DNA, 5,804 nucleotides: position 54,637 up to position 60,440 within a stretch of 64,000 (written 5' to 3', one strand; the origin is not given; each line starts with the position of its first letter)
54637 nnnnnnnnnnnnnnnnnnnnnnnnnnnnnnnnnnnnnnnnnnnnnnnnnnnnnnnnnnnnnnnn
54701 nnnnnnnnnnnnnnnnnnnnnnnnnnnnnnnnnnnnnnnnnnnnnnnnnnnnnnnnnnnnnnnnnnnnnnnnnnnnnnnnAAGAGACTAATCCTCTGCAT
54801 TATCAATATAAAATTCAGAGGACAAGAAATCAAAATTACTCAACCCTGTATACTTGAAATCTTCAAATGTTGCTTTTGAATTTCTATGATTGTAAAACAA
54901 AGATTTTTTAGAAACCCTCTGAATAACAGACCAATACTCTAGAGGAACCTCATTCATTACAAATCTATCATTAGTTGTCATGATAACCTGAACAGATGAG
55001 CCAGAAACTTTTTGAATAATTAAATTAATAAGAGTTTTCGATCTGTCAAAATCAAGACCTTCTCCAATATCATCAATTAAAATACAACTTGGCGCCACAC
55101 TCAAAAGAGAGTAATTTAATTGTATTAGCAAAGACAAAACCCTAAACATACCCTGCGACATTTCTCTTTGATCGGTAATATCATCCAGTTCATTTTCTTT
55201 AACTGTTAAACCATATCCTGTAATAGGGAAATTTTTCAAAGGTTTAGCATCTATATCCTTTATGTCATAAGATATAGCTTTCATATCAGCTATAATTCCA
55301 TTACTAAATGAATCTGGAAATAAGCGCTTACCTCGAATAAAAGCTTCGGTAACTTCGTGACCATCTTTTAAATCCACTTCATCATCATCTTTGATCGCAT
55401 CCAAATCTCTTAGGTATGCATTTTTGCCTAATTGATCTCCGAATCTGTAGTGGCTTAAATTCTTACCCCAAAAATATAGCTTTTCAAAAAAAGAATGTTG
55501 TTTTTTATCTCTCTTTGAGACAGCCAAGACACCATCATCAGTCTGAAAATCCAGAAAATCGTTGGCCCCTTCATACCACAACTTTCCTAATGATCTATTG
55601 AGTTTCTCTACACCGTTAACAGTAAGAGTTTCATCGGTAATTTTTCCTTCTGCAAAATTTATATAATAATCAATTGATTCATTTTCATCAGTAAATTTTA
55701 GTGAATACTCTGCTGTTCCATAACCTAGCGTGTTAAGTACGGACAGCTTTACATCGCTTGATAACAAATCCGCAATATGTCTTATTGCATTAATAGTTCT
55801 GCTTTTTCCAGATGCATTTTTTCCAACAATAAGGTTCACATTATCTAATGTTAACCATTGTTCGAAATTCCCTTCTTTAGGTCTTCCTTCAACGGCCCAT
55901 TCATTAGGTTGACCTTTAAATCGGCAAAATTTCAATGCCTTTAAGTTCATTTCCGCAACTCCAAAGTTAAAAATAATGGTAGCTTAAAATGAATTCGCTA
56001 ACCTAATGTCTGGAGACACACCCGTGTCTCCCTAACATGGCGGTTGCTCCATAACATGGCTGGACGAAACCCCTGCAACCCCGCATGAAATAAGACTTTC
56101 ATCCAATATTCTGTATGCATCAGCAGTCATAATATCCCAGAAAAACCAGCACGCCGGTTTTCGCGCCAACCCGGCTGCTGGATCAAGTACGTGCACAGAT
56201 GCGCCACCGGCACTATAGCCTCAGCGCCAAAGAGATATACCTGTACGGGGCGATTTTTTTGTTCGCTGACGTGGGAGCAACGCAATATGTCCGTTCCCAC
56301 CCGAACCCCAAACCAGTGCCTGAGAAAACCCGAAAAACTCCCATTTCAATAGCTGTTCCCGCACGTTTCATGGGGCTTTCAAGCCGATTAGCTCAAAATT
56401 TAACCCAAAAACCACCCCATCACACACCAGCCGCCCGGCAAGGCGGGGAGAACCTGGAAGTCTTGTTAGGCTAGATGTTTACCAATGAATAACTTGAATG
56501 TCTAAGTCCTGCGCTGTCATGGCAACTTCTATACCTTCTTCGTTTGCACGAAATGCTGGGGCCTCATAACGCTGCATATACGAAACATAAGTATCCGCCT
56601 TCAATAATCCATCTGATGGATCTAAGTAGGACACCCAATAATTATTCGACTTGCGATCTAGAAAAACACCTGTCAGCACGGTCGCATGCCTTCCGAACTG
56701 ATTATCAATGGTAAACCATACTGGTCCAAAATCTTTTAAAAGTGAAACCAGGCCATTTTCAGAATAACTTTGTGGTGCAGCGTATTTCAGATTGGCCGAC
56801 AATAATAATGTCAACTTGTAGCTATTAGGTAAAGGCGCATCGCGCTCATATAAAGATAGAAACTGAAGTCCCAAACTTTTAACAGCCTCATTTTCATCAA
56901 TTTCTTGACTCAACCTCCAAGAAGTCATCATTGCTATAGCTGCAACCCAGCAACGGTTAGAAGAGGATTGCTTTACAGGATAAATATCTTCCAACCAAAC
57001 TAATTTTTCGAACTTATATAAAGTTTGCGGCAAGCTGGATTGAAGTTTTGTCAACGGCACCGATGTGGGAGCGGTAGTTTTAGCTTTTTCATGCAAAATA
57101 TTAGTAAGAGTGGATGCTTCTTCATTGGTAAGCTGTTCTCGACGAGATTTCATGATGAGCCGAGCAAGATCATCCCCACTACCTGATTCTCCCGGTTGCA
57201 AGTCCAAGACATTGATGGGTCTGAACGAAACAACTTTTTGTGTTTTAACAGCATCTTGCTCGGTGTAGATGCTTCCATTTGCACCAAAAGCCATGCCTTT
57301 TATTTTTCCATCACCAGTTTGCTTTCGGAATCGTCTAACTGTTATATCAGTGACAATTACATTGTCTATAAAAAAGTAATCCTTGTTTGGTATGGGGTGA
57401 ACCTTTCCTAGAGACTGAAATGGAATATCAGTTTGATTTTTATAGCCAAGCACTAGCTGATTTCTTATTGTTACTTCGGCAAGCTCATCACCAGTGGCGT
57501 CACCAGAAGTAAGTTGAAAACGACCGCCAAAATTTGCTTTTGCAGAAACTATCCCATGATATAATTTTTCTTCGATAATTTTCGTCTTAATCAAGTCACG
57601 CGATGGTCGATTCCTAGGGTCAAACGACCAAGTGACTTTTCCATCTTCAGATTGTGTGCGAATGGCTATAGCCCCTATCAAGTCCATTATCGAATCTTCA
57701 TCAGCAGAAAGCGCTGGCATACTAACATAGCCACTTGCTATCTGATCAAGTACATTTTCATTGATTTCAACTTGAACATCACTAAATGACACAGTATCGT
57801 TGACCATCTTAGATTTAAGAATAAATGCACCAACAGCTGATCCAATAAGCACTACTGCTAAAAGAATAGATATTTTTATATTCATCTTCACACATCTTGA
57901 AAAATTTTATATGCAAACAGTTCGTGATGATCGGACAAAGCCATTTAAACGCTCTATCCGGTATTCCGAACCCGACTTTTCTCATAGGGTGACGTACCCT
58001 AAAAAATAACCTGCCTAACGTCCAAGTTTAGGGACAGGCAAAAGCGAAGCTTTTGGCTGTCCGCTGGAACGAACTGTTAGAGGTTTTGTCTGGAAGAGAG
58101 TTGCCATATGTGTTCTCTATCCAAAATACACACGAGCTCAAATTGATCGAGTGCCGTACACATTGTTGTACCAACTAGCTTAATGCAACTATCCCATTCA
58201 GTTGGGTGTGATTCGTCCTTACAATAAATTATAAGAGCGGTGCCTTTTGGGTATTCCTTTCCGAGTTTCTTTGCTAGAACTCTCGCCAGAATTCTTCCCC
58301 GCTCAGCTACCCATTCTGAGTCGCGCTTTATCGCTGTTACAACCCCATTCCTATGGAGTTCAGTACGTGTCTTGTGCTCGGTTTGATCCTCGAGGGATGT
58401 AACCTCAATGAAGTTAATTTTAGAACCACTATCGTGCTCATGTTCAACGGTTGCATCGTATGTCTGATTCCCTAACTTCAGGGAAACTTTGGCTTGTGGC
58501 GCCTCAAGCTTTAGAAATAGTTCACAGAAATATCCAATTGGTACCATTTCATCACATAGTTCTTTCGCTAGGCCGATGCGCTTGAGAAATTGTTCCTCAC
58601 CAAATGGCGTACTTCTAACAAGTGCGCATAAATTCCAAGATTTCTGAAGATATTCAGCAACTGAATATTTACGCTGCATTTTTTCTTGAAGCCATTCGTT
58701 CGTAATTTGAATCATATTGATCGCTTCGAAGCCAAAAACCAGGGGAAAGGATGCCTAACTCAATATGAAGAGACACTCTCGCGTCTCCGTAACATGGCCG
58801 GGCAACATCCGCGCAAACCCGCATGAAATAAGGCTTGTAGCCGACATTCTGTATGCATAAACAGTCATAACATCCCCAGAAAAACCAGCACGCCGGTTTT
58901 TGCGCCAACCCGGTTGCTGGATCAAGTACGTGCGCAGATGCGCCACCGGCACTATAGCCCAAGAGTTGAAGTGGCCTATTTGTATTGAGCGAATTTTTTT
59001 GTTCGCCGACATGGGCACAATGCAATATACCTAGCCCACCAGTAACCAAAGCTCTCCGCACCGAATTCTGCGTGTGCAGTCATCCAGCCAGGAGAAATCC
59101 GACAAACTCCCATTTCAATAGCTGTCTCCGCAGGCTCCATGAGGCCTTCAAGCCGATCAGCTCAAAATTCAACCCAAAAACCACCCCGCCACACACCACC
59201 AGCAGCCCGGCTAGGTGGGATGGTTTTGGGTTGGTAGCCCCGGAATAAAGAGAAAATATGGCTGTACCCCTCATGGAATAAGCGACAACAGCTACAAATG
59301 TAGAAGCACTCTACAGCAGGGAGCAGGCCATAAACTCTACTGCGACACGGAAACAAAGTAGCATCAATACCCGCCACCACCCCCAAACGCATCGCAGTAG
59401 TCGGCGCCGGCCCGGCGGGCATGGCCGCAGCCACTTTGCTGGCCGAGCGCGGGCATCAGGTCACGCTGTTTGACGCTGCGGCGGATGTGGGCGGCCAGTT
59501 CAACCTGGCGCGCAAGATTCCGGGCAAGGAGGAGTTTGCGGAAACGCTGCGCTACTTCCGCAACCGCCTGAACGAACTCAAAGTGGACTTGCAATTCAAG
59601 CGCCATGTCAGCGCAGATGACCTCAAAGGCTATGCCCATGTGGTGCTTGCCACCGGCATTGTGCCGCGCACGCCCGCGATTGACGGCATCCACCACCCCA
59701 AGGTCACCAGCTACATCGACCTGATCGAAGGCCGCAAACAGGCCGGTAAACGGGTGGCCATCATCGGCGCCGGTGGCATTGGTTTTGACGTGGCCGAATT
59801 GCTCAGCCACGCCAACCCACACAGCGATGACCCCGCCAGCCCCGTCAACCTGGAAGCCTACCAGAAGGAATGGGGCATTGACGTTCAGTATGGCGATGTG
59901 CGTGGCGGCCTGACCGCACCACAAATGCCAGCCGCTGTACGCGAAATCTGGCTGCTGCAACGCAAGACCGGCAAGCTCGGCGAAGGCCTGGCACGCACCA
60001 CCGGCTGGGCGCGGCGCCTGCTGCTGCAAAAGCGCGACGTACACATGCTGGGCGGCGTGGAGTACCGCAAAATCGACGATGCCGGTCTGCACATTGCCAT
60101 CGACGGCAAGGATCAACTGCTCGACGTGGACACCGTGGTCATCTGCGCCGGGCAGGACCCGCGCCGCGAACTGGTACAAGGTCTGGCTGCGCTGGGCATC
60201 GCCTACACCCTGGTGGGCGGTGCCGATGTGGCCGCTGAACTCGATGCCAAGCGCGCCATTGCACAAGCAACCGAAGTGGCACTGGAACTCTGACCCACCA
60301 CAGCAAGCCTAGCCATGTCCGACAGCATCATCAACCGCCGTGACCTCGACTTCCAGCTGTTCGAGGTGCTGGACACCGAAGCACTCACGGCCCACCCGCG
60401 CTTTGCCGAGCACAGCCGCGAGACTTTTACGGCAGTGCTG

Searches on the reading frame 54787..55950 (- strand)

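Call 44: search_protein_families(library=pfam, proteins=[window:54787-55950:-], max_evalue=0.01)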
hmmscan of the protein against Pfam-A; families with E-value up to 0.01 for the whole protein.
window:54787-55950:- (387 aa): 3 families
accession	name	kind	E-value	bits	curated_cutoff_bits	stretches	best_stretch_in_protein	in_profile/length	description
PF13304.12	AAA_21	-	3.1e-12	47.6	27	1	38-326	1-297/304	AAA domain, putative AbiEii toxin, Type IV TA system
PF02463.25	SMC_N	-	2.3e-08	34.2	40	1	36-335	24-205/220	RecF/RecN/SMC N terminal domain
PF13175.12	AAA_15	-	0.00055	20.1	32.1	1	34-90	20-83/374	AAA ATPase domain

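Call 74: search_protein_families(library=padloc, proteins=[window:54787-55950:-], max_evalue=0.001)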
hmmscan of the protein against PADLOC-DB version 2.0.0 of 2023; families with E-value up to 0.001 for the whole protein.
window:54787-55950:- (387 aa): 38 families (the best 25 are shown)
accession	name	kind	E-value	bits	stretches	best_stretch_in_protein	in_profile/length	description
PDLC02335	AbiLi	-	7.8e-20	69.2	1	37-342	77-251/326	AbiLi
PDLC02980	AriA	-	1.3e-17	62.7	1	38-333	1-304/304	-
PDLC04175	HEC-01A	-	3e-16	57.4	1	33-359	22-339/363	-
PDLC04611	PDC-M38A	-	5.1e-13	47.3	2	34-100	20-82/383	-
PDLC04391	PDC-M07A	-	2.3e-12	44.6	1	256-343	276-360/412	-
PDLC04541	PDC-M25A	-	3.5e-12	44.1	1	33-333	18-311/380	-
PDLC04393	PDC-M07A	-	5.1e-12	43.5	2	258-336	282-357/435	-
PDLC04178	HEC-01A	-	4.7e-11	40.4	1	34-327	26-326/399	-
PDLC04179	HEC-01A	-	2.4e-10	38.1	2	216-340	295-413/459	-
PDLC04389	PDC-M07A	-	1e-09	35.9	1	248-331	274-370/443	-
PDLC02336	AbiLi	-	1.1e-09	36.4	1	219-328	192-289/340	AbiLi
PDLC04177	HEC-01A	-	2.1e-09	34.9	1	31-88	21-75/393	-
PDLC04392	PDC-M07A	-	2.3e-09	34.8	1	31-72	16-56/432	-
PDLC03878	NsnB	-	3.5e-09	34.9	1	32-342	17-291/345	-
PDLC04135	mad3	-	1.1e-08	33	1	38-103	24-74/374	mads_3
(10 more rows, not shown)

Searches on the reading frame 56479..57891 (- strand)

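Call 44: search_protein_families(library=pfam, proteins=[window:56479-57891:-], max_evalue=0.01)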
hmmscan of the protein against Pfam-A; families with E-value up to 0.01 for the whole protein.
window:56479-57891:- (470 aa): 1 family
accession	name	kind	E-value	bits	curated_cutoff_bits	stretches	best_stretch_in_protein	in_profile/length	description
PF12385.14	Peptidase_C70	-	3.3e-19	69.6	19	1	306-442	11-140/141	Papain-like cysteine protease AvrRpt2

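Call 74: search_protein_families(library=padloc, proteins=[window:56479-57891:-], max_evalue=0.001)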
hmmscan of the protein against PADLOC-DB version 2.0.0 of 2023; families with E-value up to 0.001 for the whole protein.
window:56479-57891:- (470 aa): 0 families

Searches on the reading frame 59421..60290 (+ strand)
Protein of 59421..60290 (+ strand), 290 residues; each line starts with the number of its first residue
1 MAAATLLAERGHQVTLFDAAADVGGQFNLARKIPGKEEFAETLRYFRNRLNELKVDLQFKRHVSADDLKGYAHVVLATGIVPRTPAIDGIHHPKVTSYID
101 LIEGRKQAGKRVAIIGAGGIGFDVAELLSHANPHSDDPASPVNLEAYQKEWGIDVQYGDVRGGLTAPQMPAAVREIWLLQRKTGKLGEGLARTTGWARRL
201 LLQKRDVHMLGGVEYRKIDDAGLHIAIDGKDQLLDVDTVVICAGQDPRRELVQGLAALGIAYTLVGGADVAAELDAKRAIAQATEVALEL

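Call 67: find_encoding_contigs(protein=window:59421-60290:+, flank=6000, max_places=8)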
Protein window:59421-60290:+ (290 aa): no gene with exactly this product is on record in the collection.
